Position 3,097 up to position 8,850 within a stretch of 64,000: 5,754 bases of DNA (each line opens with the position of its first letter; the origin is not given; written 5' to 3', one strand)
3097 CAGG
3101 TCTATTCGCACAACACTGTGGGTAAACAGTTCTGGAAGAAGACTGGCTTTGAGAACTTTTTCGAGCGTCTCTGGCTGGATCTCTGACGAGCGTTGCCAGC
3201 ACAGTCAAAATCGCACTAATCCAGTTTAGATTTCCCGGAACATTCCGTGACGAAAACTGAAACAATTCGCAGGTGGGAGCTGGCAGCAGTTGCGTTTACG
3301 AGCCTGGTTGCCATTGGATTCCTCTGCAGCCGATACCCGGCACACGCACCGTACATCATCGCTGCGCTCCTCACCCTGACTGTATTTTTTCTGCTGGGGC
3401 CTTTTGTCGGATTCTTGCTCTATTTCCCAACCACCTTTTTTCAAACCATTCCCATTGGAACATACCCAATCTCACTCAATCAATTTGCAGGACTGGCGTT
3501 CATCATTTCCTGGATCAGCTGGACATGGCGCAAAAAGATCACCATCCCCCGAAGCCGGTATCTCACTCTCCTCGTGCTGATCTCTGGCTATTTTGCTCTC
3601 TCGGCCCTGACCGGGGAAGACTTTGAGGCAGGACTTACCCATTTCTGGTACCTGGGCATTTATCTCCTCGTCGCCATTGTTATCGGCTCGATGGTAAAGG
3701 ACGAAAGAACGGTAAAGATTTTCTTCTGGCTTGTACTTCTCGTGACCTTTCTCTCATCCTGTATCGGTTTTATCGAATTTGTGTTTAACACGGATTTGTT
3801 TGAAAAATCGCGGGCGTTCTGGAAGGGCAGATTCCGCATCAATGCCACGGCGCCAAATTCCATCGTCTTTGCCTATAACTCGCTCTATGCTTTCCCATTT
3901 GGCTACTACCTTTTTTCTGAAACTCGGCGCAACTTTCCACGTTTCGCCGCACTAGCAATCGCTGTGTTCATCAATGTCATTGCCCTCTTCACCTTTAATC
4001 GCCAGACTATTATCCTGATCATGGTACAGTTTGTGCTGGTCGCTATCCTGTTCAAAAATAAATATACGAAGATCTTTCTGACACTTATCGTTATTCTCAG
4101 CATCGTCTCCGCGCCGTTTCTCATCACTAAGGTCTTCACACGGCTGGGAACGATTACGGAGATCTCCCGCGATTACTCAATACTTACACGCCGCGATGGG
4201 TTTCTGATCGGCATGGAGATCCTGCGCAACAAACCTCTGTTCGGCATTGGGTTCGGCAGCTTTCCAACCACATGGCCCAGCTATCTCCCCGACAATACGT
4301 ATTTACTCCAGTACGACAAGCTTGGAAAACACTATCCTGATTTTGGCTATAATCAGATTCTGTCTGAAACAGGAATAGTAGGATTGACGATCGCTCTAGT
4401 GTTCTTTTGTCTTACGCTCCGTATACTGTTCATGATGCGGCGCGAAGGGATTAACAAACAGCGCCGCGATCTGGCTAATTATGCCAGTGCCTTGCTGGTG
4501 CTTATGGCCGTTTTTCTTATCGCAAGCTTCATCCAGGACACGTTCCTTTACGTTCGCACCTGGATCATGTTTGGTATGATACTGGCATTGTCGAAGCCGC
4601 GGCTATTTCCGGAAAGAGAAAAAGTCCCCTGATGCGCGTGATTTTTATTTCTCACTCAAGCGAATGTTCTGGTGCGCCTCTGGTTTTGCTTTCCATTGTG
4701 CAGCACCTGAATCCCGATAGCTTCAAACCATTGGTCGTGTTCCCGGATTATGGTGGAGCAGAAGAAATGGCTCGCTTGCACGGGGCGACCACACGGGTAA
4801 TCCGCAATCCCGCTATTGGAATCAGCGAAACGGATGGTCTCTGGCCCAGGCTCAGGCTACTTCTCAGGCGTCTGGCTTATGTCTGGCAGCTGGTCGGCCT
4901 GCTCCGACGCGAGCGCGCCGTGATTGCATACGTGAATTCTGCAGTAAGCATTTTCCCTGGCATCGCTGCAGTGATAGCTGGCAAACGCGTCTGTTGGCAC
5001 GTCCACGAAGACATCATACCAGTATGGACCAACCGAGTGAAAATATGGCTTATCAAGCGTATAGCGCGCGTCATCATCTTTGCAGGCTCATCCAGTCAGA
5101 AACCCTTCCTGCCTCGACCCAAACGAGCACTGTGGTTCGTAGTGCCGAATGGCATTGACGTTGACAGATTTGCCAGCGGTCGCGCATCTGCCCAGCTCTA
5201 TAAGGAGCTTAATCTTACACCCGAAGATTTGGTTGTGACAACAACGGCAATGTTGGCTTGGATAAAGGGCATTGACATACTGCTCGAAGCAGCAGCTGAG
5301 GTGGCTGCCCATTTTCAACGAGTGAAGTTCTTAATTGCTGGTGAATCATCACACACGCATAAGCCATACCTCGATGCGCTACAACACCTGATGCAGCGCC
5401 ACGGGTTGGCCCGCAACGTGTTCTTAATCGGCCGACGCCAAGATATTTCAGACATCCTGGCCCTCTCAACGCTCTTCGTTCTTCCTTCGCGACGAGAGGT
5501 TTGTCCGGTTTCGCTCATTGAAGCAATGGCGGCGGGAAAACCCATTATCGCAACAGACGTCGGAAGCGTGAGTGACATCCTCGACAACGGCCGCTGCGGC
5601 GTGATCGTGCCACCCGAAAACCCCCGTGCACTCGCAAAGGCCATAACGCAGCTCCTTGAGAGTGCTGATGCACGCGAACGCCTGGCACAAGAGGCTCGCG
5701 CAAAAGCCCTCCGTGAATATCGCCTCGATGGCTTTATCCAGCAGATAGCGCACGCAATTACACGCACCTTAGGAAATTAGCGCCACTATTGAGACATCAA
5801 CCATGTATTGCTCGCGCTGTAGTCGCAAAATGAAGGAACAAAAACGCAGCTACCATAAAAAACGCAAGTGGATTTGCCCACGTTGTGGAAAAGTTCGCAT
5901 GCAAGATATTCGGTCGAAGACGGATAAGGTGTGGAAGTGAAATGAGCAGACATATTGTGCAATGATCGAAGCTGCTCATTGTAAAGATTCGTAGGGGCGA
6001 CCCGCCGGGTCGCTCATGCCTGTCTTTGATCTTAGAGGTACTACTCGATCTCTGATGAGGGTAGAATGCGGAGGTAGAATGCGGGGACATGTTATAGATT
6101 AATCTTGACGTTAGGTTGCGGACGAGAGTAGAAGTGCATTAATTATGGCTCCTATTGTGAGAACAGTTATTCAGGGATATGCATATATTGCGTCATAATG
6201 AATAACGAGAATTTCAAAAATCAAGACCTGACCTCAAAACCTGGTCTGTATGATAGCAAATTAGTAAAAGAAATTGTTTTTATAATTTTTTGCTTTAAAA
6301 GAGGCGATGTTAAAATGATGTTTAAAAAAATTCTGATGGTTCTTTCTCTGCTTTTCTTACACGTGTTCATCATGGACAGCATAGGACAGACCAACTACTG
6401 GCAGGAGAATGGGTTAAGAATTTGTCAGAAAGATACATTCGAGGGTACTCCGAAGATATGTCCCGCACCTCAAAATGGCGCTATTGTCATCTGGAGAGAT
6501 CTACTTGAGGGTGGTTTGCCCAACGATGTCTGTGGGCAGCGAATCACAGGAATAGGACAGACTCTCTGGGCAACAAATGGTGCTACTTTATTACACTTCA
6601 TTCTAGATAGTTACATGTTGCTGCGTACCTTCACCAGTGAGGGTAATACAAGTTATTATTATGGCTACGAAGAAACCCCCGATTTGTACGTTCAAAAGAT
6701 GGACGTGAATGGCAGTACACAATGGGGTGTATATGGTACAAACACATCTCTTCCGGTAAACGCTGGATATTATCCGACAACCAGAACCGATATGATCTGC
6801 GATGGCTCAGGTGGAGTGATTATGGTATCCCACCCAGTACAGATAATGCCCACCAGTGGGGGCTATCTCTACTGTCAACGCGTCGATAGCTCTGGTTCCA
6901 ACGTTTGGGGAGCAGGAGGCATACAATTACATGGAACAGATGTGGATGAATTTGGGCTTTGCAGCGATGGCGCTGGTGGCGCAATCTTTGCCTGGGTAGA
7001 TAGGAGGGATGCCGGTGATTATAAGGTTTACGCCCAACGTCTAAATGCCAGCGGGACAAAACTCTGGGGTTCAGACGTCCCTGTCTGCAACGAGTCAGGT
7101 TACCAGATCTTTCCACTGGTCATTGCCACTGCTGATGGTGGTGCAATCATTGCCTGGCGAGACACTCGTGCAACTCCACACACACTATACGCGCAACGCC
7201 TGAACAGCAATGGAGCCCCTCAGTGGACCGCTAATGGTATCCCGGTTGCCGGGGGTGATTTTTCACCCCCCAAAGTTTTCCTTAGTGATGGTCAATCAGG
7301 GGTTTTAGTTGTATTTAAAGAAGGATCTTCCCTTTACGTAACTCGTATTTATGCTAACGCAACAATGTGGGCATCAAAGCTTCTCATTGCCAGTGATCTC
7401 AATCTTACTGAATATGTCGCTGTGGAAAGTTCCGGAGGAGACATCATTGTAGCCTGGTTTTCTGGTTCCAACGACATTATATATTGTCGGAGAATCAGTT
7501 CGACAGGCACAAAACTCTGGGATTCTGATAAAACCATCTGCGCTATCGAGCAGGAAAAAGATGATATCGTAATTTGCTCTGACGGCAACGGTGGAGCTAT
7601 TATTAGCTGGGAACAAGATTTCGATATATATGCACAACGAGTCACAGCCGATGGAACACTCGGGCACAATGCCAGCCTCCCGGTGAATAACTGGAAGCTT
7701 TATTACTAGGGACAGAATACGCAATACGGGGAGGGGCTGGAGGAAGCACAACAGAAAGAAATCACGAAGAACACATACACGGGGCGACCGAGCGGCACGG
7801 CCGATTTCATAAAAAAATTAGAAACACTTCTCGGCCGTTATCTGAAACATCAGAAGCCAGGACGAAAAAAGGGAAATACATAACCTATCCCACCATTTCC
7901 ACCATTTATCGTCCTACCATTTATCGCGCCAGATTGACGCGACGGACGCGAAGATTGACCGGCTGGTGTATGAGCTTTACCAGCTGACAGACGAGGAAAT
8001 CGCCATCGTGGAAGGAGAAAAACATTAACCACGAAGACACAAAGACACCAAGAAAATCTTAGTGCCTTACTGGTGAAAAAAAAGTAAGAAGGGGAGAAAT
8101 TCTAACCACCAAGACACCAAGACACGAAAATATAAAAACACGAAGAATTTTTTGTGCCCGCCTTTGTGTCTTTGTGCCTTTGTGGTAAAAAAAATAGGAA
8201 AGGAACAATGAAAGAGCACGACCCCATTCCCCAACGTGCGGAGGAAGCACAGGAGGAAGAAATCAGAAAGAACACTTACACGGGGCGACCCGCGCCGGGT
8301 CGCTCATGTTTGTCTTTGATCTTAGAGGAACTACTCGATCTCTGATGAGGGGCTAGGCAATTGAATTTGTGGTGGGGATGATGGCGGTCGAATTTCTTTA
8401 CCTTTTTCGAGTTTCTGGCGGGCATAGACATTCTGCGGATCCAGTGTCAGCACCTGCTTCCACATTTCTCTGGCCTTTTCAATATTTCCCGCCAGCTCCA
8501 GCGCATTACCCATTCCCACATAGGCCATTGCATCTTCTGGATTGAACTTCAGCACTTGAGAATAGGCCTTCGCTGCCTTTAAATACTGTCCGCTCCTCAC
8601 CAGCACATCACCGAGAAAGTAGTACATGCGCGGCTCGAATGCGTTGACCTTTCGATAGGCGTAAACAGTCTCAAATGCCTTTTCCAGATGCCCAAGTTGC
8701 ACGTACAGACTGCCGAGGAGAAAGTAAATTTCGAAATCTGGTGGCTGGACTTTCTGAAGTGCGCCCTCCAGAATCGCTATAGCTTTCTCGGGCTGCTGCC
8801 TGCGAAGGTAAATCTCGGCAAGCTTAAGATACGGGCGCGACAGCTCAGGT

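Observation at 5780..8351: Rearrangement scar between the GT4 and TPR genes: paired ~70-bp direct repeats, an RM-enzyme tail remnant, a truncated paralog fragment, and CA-rich tandem/inverted repeats around a lower-GC secreted-protein gene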

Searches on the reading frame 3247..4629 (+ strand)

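Call 12: search_protein_families(library=pfam, proteins=[window:3247-4629:+], max_evalue=1)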
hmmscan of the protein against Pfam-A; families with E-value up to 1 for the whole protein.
window:3247-4629:+ (461 aa): 1 family
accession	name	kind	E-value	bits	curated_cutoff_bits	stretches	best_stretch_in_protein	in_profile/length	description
PF04932.20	Wzy_C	-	1.6e-11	44.7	31.7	1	239-383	3-148/149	O-Antigen ligase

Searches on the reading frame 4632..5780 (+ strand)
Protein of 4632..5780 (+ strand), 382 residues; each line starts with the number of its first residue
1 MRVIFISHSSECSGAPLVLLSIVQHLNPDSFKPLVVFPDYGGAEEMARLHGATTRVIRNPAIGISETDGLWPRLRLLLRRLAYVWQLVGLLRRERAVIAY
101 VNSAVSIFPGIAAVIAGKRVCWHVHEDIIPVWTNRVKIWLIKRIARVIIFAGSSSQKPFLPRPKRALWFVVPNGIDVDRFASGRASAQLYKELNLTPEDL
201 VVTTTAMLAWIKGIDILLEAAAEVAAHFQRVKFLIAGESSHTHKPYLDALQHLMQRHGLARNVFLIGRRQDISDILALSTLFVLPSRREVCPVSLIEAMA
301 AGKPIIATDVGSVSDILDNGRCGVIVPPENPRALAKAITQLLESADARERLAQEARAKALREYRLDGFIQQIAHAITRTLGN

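Call 12: search_protein_families(library=pfam, proteins=[window:4632-5777:+], max_evalue=1)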
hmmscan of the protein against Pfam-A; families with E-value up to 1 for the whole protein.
window:4632-5777:+ (382 aa): 7 families
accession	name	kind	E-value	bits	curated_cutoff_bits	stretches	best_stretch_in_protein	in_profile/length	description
PF00534.26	Glycos_transf_1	-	4.4e-37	127.7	26.4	1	193-357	9-171/172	Glycosyl transferases group 1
PF13692.12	Glyco_trans_1_4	-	1.5e-34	119.7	27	1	201-343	4-141/142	Glycosyl transferases group 1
PF13524.12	Glyco_trans_1_2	-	4.1e-08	33.7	25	1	232-372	16-142/144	Glycosyl transferase-like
PF13439.12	Glyco_transf_4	-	2e-07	31.6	28.5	1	14-179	3-170/170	Glycosyltransferase Family 4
PF20706.3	GT4-conflict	-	2e-06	27.5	26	1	209-358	209-371/385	Family 4 Glycosyltransferase in conflict systems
PF13579.12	Glyco_trans_4_4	-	1.7e-05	25.6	29.7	1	15-146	3-122/158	Glycosyl transferase 4-like domain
PF16994.11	Glyco_trans_4_5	-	0.017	15.3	26.6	1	2-58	4-59/172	Glycosyl-transferase family 4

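Call 13: find_encoding_contigs(protein=window:4632-5780:+, flank=10000, max_places=10)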
Protein window:4632-5780:+ (382 aa): 1 contig read that carries it; 1 place shown.
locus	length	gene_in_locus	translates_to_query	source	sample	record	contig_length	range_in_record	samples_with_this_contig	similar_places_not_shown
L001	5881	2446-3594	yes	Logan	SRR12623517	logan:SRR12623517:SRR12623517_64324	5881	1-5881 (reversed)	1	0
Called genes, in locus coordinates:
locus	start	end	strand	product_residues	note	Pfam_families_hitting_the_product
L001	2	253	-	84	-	?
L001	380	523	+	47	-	-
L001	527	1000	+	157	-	PF13420:Acetyltransf_4, PF00583:Acetyltransf_1, PF13673:Acetyltransf_10, PF13508:Acetyltransf_7, PF08445:FR47 (weak)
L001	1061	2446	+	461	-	PF04932:Wzy_C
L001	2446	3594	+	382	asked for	PF13439:Glyco_transf_4, PF13579:Glyco_trans_4_4 (weak), PF00534:Glycos_transf_1, PF20706:GT4-conflict (weak), PF13692:Glyco_trans_1_4, PF13524:Glyco_trans_1_2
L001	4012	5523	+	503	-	-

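Call 77: search_protein_families(library=padloc, proteins=[L010:11678-14143:+], max_evalue=0.001)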
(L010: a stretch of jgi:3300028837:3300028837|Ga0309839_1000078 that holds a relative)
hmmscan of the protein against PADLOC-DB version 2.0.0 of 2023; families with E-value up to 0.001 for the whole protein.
L010:11678-14143:+ (822 aa): 0 families

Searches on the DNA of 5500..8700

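Call 9: search_rna_families(source=window, start=5500, end=8700, threshold=evalue, max_evalue=1)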
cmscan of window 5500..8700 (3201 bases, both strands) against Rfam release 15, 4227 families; matches with E-value up to 1: 0.
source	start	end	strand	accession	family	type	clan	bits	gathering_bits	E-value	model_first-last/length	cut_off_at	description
